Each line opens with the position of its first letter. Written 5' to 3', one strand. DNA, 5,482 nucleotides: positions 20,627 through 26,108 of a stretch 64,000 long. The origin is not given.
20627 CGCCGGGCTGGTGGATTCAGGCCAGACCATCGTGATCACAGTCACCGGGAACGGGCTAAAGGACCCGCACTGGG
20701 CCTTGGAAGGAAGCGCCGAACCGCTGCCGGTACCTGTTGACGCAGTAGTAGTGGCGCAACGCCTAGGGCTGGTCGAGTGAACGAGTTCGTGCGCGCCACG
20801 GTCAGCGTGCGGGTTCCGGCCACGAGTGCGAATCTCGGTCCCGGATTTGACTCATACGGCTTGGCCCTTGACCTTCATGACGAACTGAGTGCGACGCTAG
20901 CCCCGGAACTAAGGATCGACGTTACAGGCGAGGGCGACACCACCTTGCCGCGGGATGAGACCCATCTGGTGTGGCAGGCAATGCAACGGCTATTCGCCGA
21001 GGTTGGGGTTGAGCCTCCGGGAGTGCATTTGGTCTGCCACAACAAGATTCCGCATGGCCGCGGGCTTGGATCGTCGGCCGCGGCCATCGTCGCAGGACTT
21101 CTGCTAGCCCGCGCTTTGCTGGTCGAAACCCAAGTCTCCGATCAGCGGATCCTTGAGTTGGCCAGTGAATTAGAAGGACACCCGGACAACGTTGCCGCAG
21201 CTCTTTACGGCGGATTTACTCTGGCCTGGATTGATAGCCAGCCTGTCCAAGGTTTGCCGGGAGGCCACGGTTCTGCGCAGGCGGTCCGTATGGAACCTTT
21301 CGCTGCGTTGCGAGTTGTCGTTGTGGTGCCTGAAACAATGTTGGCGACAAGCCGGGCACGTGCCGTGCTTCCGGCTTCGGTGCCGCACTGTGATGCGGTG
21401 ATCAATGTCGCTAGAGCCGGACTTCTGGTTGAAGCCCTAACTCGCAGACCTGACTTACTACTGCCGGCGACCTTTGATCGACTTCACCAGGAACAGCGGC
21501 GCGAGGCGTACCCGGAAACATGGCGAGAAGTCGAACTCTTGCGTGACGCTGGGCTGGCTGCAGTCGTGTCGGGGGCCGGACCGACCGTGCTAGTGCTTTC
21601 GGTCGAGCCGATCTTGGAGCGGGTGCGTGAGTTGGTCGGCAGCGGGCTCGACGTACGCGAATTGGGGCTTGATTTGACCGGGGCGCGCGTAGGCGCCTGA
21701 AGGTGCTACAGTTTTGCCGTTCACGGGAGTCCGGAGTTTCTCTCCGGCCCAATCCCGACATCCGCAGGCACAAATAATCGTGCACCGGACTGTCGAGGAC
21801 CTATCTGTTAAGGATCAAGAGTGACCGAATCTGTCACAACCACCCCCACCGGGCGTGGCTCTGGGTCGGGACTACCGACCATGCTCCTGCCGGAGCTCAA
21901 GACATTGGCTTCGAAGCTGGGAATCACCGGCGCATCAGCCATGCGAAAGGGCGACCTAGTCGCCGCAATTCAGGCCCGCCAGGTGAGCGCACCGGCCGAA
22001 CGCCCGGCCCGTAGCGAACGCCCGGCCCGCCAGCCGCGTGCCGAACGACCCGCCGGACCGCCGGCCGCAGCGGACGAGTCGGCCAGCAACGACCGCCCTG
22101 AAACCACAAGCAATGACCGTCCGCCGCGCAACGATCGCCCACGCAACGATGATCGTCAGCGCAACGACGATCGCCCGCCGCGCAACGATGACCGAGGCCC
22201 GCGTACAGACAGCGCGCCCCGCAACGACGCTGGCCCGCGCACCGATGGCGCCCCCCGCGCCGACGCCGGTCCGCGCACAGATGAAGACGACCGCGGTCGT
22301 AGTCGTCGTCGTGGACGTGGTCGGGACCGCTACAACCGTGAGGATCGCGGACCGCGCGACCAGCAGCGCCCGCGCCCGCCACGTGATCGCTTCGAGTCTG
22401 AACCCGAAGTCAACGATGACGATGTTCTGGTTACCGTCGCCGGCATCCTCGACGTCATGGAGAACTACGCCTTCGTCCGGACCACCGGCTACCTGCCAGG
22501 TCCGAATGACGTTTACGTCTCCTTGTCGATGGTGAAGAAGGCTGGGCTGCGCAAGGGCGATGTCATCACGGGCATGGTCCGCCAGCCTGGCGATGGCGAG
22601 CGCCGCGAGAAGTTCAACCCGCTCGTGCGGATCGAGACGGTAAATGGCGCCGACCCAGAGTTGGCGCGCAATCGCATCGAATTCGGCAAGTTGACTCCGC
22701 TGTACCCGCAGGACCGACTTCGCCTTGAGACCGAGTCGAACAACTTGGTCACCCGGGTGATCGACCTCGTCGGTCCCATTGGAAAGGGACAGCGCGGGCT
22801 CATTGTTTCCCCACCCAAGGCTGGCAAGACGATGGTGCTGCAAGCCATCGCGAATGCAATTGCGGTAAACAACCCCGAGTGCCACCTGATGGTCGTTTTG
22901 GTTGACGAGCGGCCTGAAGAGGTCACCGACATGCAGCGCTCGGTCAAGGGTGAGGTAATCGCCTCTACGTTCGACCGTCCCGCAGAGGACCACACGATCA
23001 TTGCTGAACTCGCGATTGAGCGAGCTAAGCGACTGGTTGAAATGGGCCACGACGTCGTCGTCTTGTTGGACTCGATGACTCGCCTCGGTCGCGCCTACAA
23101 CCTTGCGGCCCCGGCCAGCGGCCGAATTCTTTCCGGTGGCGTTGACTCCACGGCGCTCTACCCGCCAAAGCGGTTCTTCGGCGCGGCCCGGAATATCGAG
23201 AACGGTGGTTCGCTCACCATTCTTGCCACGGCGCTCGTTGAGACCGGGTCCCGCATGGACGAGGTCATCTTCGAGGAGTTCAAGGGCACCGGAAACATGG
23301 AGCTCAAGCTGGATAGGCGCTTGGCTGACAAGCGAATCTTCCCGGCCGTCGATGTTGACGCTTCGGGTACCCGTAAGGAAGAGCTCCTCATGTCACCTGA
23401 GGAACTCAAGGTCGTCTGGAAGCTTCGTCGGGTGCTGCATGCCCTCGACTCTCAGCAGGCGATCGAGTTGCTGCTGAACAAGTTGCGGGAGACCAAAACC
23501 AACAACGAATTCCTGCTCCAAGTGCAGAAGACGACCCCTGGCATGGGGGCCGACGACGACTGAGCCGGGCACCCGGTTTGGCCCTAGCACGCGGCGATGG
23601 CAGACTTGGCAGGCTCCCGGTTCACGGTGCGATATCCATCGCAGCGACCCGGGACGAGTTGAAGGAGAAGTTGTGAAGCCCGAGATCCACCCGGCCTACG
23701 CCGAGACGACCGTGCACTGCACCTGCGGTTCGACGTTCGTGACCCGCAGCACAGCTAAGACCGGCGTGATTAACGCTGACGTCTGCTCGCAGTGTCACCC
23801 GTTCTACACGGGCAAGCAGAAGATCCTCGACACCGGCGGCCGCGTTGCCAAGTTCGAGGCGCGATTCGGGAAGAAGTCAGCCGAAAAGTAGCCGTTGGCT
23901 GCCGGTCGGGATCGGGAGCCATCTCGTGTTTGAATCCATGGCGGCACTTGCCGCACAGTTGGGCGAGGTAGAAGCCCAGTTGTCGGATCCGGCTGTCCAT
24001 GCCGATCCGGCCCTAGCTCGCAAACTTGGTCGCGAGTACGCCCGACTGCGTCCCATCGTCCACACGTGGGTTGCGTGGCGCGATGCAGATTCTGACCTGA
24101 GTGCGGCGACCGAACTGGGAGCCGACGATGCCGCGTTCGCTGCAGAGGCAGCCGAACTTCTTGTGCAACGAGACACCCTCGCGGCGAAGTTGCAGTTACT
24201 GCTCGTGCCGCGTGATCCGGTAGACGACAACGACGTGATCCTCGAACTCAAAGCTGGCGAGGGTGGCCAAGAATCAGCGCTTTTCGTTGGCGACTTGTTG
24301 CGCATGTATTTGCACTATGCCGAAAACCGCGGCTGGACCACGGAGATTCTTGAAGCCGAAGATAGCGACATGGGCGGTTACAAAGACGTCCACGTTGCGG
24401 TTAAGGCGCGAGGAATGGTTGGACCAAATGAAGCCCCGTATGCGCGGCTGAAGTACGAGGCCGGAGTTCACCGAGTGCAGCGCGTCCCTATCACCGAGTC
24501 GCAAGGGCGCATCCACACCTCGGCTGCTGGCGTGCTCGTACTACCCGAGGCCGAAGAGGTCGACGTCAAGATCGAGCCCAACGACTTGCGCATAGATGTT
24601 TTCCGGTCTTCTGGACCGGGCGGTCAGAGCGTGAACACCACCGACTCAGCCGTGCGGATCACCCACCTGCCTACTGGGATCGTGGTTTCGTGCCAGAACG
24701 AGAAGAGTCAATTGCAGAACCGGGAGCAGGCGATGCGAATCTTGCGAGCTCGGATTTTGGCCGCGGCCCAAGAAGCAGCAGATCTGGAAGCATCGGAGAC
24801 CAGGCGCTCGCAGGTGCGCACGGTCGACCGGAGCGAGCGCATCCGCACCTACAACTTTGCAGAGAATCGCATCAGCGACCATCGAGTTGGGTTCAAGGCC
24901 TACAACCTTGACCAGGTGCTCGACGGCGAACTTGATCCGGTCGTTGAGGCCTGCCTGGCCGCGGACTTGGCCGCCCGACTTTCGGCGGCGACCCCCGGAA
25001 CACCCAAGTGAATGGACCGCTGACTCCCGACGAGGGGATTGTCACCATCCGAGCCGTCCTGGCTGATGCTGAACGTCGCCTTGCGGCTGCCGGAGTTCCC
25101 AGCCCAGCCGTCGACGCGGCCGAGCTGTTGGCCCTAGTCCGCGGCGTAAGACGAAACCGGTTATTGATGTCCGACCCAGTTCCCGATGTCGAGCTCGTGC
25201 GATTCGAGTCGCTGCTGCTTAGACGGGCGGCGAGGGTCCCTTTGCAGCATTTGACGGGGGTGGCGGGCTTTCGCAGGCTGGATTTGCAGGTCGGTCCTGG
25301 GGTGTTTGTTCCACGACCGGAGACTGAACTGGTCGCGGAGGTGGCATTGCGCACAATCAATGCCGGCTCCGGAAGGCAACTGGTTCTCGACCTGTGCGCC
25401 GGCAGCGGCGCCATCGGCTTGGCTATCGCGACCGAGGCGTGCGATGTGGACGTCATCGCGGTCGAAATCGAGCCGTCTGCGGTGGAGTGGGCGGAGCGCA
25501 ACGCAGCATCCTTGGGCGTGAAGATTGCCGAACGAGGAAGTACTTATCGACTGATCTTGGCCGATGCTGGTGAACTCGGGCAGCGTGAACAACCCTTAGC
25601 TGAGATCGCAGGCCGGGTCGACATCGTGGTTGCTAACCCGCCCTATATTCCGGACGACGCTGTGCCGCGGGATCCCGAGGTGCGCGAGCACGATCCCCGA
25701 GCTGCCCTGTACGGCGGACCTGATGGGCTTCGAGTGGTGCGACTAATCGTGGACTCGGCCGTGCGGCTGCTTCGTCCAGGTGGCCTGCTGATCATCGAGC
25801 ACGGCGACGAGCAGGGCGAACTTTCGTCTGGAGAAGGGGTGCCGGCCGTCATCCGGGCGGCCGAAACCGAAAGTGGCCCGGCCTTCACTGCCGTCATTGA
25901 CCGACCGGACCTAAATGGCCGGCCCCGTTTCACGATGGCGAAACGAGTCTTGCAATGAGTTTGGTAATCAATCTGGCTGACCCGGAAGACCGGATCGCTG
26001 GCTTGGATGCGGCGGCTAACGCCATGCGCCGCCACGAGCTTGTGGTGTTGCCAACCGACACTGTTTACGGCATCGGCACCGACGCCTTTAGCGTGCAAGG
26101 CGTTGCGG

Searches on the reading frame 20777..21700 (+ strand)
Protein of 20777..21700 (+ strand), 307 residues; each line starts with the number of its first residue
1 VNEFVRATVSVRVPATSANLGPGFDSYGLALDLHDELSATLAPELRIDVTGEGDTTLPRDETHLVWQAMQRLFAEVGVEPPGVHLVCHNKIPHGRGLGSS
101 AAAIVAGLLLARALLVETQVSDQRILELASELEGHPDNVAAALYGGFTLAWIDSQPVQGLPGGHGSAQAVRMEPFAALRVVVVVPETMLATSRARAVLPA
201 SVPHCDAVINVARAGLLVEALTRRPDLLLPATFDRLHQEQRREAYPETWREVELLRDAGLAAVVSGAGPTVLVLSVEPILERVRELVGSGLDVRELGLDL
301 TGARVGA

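Call 35: search_protein_families(library=pfam, proteins=[window:20777-21700:+], max_evalue=0.00001)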
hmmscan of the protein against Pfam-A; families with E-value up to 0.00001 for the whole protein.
window:20777-21700:+ (307 aa): 2 families
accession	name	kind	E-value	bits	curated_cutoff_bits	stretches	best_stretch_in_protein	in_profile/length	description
PF00288.32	GHMP_kinases_N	-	1.4e-19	70.5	22.3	1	64-146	2-87/87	GHMP kinases N terminal domain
PF08544.19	GHMP_kinases_C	-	4.6e-07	30.6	21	1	229-275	14-66/85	GHMP kinases C terminal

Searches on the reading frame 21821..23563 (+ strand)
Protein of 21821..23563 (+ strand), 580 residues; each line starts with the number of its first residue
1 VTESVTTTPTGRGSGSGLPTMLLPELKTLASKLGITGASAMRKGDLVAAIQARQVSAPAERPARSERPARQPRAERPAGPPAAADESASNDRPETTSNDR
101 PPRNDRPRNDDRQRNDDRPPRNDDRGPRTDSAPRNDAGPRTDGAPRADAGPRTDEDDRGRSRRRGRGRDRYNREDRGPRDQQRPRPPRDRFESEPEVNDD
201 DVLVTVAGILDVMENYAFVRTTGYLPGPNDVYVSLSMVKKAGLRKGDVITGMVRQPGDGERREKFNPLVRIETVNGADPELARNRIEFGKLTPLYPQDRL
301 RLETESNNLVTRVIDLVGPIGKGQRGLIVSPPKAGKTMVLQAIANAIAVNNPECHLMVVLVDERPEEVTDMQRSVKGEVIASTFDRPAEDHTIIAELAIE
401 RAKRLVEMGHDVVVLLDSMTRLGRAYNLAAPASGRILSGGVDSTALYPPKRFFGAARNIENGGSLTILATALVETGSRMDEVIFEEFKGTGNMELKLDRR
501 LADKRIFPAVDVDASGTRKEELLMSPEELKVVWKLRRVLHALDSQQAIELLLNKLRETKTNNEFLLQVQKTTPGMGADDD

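Call 35: search_protein_families(library=pfam, proteins=[window:21821-23563:+], max_evalue=0.00001)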
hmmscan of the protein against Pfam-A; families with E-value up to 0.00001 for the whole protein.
window:21821-23563:+ (580 aa): 3 families
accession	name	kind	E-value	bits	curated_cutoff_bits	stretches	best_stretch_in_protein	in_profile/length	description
PF07497.18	Rho_RNA_bind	-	6.7e-27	93.5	27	1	206-280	1-73/73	Rho termination factor, RNA-binding domain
PF00006.31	ATP-synt_ab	-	4.3e-25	89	29.5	1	312-515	3-211/213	ATP synthase alpha/beta family, nucleotide-binding domain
PF07498.18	Rho_N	-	1e-09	38.7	24.9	1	20-56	4-40/43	Rho termination factor, N-terminal domain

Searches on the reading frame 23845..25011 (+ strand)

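Call 35: search_protein_families(library=pfam, proteins=[window:23845-25011:+], max_evalue=0.00001)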
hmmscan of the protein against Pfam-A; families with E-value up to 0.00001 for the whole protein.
window:23845-25011:+ (388 aa): 2 families
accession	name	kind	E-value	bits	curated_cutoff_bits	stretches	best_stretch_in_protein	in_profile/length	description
PF03462.23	PCRF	-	1e-58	198.8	24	1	37-230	3-194/194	PCRF domain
PF00472.26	RF-1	-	2.5e-42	143.9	35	1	237-347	1-116/116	RF-1 domain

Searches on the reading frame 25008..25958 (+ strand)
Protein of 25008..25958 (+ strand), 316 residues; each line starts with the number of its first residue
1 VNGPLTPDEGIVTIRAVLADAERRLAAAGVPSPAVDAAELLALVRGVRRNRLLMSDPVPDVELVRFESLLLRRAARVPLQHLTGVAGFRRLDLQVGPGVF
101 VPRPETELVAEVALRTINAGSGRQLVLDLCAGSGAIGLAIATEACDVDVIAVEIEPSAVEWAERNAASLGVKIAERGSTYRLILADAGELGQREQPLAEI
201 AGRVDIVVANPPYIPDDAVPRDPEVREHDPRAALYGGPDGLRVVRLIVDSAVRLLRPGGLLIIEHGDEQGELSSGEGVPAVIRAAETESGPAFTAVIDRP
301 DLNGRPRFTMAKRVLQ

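Call 35: search_protein_families(library=pfam, proteins=[window:25008-25958:+], max_evalue=0.00001)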
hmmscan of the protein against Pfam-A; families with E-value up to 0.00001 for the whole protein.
window:25008-25958:+ (316 aa): 4 families
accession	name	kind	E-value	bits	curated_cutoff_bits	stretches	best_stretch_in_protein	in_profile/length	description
PF17827.6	PrmC_N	-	3e-15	56.9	23.4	1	17-84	2-71/71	PrmC N-terminal domain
PF03602.21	Cons_hypoth95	-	7.6e-09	35.9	24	1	89-217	9-127/182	Conserved hypothetical protein 95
PF05175.20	MTS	-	1.1e-08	35.4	23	1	97-213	8-108/170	Methyltransferase small domain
PF13847.12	Methyltransf_31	-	1.4e-08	35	27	1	126-272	7-118/145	Methyltransferase domain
